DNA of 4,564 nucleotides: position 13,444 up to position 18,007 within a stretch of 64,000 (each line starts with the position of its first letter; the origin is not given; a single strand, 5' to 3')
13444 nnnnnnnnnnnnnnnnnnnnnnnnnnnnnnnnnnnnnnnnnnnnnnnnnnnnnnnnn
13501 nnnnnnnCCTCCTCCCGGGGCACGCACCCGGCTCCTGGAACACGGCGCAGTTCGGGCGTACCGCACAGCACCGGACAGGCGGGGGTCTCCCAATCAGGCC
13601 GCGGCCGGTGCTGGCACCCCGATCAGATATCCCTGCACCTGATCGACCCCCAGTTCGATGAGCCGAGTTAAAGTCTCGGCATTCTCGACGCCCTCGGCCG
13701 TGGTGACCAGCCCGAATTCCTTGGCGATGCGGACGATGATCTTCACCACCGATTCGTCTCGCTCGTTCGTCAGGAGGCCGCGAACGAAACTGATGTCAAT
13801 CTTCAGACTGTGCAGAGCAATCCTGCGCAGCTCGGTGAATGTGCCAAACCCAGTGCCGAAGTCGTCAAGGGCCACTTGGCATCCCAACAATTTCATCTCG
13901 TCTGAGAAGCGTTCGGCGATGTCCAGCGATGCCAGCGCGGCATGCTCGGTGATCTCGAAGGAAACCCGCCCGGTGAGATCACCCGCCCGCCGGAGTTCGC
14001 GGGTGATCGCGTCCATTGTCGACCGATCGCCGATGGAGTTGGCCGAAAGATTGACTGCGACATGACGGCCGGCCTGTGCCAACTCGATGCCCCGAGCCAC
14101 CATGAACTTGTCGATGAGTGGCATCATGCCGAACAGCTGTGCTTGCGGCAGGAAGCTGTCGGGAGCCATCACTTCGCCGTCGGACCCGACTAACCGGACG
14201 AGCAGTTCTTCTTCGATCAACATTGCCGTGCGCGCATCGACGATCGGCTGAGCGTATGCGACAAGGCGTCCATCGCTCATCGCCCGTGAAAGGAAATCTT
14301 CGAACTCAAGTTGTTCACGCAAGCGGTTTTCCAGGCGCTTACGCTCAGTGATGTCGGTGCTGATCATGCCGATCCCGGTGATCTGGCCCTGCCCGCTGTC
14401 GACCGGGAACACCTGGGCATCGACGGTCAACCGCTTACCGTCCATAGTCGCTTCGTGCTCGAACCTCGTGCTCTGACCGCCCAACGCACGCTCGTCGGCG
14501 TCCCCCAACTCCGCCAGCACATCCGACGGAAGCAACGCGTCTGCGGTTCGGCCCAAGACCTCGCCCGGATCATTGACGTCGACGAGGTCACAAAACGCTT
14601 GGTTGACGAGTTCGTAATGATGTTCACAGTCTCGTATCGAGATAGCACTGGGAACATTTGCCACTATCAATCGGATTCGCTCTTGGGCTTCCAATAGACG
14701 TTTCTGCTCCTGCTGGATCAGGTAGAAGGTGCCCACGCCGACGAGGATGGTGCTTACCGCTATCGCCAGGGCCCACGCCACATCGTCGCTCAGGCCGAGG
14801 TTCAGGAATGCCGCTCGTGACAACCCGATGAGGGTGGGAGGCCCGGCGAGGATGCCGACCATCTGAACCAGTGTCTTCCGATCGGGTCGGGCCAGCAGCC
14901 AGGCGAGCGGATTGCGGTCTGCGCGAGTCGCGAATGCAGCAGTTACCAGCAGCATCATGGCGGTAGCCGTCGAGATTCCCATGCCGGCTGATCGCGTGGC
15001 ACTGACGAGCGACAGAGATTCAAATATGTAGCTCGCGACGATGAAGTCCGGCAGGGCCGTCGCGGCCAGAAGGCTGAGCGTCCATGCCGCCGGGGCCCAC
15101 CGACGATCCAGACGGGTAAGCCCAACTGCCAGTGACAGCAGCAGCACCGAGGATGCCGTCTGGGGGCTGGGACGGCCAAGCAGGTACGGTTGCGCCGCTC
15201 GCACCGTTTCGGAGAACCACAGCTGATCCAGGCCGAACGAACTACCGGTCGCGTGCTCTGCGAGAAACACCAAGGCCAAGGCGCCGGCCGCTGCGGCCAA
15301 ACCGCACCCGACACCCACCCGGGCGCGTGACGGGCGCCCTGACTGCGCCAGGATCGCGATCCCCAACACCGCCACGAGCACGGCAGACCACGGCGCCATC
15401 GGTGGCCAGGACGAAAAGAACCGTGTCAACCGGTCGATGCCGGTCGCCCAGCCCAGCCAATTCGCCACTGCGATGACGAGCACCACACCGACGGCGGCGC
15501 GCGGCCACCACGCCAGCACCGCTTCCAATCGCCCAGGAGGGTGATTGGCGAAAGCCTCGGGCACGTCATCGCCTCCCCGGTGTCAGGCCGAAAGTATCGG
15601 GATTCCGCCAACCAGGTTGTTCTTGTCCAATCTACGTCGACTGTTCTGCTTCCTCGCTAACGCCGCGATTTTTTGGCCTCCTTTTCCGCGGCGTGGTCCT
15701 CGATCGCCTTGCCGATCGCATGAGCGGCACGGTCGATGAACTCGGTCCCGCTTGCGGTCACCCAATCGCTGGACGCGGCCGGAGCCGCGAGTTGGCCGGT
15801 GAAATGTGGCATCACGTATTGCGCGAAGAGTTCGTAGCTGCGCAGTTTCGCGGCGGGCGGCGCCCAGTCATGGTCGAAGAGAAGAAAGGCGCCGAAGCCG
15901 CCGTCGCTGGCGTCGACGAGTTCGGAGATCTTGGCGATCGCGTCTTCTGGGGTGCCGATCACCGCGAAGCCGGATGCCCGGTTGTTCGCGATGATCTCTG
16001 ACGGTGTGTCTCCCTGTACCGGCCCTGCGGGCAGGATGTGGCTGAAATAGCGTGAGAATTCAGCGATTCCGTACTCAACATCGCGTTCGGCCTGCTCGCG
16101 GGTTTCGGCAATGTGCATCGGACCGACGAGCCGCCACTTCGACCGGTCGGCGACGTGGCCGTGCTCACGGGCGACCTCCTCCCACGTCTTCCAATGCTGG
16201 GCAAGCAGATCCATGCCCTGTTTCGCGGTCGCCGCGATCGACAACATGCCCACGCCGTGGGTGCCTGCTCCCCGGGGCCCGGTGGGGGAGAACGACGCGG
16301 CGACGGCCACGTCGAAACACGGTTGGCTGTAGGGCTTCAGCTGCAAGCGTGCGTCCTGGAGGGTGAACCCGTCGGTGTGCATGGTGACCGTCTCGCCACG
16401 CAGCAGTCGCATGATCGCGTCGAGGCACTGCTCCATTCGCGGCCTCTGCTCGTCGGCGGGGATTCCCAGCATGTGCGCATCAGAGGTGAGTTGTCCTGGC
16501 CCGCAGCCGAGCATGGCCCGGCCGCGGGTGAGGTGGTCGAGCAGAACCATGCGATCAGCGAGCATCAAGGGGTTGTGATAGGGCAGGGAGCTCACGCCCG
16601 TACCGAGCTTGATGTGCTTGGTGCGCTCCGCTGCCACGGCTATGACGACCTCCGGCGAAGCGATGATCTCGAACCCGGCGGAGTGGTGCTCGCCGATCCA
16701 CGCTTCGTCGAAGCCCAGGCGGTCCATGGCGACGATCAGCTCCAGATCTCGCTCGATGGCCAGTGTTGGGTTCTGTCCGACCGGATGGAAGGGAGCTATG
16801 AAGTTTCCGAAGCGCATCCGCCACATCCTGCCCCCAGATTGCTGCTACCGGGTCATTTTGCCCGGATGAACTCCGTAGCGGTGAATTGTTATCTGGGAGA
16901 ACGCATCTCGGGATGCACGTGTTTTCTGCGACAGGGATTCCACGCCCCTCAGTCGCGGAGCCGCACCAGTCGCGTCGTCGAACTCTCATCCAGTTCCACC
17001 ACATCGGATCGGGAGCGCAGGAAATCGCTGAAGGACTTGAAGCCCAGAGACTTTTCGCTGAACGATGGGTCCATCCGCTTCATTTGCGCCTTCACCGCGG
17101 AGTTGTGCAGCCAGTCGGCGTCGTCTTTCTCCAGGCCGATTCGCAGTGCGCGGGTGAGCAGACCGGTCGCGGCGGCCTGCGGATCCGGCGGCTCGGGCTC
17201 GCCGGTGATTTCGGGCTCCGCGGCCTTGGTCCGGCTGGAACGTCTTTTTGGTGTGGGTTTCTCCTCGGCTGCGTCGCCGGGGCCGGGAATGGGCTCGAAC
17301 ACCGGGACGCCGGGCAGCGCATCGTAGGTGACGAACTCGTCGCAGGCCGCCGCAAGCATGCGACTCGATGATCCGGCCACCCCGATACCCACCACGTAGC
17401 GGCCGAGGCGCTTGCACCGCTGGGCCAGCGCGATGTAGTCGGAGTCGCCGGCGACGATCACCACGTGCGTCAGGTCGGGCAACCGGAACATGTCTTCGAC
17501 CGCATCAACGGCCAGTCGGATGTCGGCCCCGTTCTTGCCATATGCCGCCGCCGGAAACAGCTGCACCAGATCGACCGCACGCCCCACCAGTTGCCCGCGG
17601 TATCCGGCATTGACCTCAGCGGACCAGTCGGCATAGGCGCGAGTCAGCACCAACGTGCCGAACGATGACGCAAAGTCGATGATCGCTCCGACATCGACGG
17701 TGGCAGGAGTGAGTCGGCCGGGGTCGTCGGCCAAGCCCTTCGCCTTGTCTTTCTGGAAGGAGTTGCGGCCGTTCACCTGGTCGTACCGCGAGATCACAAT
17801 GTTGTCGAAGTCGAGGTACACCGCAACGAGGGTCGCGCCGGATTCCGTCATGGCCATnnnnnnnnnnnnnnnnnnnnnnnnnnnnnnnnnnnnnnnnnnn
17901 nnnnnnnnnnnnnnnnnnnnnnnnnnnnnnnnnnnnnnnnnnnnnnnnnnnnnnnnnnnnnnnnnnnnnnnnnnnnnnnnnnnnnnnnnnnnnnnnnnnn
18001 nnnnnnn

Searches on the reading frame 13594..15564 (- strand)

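Call 15: search_protein_families(library=pfam, proteins=[window:13594-15564:-], max_evalue=0.001)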
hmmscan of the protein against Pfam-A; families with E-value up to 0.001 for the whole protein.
window:13594-15564:- (656 aa): 4 families
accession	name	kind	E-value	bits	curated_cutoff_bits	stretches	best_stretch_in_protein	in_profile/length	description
PF00563.25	EAL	-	3.6e-56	190.6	31.3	1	425-649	4-234/236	EAL domain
PF08448.16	PAS_4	-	9.8e-14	52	23.1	1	303-410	3-110/110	PAS fold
PF13188.13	PAS_8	-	0.00015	22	21.8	1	295-349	1-55/65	PAS domain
PF13426.13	PAS_9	-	0.00029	21.5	27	1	315-407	11-103/103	PAS domain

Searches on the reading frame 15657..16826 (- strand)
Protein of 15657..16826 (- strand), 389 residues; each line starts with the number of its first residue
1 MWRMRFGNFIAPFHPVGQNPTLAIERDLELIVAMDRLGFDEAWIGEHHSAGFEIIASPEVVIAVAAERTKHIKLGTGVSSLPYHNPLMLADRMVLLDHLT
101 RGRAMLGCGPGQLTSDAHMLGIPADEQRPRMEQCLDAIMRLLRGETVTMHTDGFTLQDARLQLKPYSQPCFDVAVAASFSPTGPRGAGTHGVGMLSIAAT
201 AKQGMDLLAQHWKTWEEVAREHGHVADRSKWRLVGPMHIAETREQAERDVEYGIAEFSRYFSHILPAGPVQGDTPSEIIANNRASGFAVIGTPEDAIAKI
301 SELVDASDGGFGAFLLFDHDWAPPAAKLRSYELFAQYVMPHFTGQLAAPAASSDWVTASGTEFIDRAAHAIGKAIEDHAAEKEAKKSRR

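Call 15: search_protein_families(library=pfam, proteins=[window:15657-16826:-], max_evalue=0.001)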
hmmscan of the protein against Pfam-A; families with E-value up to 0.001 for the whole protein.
window:15657-16826:- (389 aa): 1 family
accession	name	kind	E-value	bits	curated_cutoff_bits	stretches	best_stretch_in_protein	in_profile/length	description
PF00296.26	Bac_luciferase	-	4.2e-46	158.2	27.9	1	4-306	1-310/314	Luciferase-like monooxygenase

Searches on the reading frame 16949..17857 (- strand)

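Call 15: search_protein_families(library=pfam, proteins=[window:16949-17857:-], max_evalue=0.001)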
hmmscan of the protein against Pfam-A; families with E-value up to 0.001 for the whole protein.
window:16949-17857:- (302 aa): 2 families
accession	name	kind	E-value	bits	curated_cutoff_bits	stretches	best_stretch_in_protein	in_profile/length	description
PF01936.24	NYN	-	3.8e-25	89.5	24.2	1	11-178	2-144/145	NYN domain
PF12872.13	OST-HTH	-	5.8e-13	49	23.8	1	240-297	15-69/71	OST-HTH/LOTUS domain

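Call 67: search_protein_families(library=padloc, proteins=[window:16949-17857:-], max_evalue=0.001)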
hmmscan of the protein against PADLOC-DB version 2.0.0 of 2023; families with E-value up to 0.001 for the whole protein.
window:16949-17857:- (302 aa): 1 family
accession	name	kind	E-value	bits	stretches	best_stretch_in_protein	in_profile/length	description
PDLC01154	NYN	-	0.00057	17.3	1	110-180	230-297/310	"LabA-like protein, NYN family nuclease"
